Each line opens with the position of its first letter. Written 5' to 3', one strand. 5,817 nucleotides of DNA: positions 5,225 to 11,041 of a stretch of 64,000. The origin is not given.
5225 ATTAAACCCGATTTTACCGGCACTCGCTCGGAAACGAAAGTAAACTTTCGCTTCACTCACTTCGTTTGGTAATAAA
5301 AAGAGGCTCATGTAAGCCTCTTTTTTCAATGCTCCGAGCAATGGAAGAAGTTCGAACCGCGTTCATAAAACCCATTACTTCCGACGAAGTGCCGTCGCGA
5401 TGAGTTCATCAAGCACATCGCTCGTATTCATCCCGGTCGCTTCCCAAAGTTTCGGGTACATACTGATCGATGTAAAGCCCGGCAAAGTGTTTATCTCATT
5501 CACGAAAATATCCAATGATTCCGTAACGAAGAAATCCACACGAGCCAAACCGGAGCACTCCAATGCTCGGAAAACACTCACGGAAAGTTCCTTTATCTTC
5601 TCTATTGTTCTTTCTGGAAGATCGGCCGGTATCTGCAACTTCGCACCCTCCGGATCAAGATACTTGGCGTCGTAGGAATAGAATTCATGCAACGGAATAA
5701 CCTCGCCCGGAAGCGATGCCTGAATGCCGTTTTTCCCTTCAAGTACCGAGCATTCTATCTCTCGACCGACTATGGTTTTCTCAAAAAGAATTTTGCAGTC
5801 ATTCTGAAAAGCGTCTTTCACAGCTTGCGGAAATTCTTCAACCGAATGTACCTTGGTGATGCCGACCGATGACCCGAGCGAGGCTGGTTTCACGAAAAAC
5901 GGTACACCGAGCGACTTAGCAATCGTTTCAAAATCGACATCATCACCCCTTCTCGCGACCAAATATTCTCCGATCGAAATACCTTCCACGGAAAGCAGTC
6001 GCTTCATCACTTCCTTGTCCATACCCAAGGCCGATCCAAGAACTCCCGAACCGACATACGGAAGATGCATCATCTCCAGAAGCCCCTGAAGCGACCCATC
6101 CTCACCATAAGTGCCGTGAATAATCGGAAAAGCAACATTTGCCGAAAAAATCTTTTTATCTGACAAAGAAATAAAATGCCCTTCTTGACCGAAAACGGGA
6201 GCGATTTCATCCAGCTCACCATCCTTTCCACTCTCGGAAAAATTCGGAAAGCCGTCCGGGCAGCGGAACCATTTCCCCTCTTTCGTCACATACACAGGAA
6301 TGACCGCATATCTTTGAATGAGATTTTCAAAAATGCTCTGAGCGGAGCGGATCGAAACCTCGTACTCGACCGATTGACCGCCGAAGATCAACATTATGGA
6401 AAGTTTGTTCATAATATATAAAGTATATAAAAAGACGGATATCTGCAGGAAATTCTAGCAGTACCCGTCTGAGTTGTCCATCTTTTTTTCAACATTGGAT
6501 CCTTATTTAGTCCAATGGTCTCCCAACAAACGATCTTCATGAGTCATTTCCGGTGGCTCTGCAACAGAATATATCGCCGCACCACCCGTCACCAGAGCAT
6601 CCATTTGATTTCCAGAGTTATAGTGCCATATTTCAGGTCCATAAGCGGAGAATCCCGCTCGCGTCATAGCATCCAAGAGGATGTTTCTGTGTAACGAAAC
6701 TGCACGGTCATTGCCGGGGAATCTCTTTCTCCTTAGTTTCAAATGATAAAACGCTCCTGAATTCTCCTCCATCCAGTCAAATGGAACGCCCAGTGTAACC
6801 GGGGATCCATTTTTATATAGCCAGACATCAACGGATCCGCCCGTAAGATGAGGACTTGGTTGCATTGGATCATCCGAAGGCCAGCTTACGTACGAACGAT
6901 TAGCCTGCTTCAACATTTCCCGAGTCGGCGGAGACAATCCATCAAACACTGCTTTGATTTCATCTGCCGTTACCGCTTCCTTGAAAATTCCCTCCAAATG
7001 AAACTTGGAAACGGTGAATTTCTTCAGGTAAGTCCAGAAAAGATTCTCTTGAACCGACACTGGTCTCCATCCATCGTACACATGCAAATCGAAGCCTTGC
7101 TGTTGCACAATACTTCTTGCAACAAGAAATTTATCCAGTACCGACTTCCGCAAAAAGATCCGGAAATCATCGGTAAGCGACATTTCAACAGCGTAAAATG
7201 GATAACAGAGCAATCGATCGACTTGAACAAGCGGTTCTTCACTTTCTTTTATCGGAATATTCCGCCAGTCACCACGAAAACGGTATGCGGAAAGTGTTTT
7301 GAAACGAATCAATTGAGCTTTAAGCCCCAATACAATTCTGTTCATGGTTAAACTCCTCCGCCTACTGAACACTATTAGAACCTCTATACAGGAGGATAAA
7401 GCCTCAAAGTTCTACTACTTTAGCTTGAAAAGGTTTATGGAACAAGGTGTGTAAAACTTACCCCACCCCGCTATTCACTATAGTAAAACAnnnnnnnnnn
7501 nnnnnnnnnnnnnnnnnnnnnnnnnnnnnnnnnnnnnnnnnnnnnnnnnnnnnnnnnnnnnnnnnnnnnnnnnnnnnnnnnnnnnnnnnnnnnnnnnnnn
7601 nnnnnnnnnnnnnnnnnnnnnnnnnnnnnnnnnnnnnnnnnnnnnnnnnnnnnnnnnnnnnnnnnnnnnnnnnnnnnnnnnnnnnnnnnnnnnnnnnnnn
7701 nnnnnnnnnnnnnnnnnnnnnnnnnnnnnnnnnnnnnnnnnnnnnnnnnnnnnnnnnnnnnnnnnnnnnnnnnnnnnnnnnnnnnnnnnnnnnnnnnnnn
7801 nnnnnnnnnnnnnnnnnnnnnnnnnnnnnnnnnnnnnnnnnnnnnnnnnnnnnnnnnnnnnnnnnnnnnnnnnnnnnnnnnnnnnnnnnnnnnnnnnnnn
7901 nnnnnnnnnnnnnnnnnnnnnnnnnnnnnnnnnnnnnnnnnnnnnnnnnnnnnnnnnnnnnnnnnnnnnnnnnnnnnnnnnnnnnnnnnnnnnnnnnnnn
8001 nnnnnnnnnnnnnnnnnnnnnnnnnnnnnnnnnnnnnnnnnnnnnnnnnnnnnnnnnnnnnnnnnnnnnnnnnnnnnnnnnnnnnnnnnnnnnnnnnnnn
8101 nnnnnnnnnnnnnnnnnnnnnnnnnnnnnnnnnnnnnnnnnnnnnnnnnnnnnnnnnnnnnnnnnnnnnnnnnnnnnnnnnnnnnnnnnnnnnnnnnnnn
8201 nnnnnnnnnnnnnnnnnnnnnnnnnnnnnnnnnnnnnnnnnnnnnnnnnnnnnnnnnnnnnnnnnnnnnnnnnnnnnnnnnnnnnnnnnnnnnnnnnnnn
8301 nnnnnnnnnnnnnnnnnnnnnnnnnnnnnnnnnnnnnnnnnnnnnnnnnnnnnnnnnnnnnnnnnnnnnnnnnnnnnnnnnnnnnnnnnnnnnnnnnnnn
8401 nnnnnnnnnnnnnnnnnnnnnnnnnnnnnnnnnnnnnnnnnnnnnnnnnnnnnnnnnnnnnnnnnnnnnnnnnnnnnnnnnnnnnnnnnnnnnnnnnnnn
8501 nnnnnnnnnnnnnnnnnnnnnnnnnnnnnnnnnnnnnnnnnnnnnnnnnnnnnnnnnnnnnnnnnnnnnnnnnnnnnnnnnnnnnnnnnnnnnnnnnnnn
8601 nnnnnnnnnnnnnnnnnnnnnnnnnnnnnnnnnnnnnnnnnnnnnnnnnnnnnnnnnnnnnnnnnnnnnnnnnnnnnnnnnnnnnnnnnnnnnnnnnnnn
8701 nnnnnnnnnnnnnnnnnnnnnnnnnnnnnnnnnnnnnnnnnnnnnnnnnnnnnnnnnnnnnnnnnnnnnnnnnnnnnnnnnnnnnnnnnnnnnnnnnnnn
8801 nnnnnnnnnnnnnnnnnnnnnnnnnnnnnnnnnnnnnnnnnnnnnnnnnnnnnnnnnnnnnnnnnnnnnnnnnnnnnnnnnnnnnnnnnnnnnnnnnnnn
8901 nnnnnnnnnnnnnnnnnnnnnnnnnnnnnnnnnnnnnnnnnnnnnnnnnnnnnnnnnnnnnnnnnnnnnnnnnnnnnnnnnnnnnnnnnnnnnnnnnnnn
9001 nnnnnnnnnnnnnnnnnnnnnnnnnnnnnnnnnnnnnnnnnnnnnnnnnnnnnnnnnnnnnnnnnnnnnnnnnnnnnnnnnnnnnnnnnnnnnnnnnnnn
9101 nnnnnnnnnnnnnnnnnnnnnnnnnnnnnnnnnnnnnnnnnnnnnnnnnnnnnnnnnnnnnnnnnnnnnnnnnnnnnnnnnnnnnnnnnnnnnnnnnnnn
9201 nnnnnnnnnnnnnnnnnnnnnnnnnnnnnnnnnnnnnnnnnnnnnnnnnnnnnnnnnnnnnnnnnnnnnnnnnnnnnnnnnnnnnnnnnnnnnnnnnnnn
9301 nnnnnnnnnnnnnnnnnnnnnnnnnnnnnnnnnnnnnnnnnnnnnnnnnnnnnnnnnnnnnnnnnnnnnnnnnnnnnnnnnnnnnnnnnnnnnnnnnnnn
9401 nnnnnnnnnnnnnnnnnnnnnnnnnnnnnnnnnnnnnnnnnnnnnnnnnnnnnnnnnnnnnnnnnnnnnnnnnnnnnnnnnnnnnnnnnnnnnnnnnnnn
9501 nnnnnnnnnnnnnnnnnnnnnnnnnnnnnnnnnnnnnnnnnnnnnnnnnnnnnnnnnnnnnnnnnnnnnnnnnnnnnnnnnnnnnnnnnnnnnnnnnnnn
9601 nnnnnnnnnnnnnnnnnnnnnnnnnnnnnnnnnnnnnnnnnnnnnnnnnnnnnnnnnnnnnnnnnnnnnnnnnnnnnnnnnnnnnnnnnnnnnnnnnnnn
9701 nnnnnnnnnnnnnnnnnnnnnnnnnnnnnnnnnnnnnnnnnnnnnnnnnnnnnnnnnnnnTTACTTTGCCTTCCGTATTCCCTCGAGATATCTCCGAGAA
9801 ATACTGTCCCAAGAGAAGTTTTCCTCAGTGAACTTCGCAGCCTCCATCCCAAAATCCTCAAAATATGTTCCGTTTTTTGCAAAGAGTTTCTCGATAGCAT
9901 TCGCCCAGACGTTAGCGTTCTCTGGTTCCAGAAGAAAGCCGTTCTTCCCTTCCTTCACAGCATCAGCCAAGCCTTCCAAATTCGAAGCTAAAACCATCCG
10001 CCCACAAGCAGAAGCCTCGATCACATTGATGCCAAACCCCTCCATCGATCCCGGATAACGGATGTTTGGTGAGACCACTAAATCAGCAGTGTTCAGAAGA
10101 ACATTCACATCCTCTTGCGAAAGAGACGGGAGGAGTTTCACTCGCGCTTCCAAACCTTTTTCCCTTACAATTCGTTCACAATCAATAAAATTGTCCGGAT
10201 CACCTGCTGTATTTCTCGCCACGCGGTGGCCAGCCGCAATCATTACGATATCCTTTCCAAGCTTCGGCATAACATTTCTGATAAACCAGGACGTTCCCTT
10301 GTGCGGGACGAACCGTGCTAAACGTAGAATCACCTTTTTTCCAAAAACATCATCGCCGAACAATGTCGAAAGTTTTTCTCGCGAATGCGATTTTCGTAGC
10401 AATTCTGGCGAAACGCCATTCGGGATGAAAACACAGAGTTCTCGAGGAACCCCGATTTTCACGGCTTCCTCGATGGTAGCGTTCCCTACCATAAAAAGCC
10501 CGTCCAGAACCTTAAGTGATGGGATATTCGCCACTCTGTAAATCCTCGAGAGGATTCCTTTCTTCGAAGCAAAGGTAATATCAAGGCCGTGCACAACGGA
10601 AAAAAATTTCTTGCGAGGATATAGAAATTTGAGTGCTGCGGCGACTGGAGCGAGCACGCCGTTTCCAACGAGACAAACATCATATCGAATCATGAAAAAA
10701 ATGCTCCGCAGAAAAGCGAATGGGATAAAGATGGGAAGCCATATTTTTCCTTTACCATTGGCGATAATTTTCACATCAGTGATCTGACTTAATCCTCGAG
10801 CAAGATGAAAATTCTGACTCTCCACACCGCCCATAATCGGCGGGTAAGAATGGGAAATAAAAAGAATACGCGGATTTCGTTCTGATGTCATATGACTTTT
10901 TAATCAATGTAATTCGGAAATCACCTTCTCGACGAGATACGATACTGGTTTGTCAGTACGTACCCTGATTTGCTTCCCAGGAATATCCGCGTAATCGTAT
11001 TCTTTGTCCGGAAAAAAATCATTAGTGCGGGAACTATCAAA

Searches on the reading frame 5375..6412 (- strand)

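Call 12: search_protein_families(library=pfam, proteins=[window:5375-6412:-], max_evalue=0.001)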
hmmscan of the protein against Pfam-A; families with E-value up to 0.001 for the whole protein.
window:5375-6412:- (345 aa): 5 families
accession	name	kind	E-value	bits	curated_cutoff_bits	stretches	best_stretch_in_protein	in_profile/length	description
PF07478.18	Dala_Dala_lig_C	-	8.8e-65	218.5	24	1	140-338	2-203/204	D-ala D-ala ligase C-terminus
PF01820.27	Dala_Dala_lig_N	-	7.8e-30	104.3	34.6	1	6-122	2-121/121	D-ala D-ala ligase N-terminus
PF02222.28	ATP-grasp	-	7.2e-09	36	27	1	140-308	3-160/179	ATP-grasp domain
PF02786.22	CPSase_L_D2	-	2.2e-06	27.8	19.8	1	160-309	29-178/211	Carbamoyl-phosphate synthase L chain, ATP binding domain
PF13535.11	ATP-grasp_4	-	0.00043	20.4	27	0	169-204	2-37/160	ATP-grasp domain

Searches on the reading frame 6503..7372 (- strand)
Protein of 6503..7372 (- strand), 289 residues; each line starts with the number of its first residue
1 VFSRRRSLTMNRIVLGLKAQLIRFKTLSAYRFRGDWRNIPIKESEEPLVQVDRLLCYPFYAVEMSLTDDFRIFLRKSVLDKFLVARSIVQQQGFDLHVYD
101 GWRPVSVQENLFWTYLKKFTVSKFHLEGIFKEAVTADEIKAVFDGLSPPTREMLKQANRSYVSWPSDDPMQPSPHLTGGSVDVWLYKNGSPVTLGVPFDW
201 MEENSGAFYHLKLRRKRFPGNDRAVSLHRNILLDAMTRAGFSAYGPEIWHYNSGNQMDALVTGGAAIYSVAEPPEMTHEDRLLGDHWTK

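Call 12: search_protein_families(library=pfam, proteins=[window:6503-7372:-], max_evalue=0.001)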
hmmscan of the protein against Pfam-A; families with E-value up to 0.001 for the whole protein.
window:6503-7372:- (289 aa): 1 family
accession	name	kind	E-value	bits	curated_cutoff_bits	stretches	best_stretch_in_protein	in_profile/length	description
PF01427.22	Peptidase_M15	-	5.1e-13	49.7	27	1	148-256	85-187/199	D-ala-D-ala dipeptidase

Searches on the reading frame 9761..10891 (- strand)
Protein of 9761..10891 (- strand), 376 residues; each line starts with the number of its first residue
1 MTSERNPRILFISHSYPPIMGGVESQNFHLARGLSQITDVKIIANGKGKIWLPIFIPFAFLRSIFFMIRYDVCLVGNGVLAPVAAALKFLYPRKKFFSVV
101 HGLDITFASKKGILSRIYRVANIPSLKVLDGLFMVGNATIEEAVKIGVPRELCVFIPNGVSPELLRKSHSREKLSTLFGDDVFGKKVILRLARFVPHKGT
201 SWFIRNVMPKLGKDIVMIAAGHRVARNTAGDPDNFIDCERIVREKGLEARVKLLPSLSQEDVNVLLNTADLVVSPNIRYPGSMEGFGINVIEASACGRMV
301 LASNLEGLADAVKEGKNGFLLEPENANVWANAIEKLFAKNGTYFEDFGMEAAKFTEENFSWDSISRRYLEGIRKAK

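Call 12: search_protein_families(library=pfam, proteins=[window:9761-10891:-], max_evalue=0.001)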
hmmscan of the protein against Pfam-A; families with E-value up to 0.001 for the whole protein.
window:9761-10891:- (376 aa): 4 families
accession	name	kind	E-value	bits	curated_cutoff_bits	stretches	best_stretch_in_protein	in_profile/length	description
PF00534.26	Glycos_transf_1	-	4e-26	92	26.4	1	184-340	14-159/172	Glycosyl transferases group 1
PF13692.12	Glyco_trans_1_4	-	5.4e-23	82.3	27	1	186-337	2-140/142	Glycosyl transferases group 1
PF13439.12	Glyco_transf_4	-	1.9e-06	28.4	28.5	1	41-163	44-169/170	Glycosyltransferase Family 4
PF20706.3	GT4-conflict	-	0.00012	21.6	26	1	258-364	271-381/385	Family 4 Glycosyltransferase in conflict systems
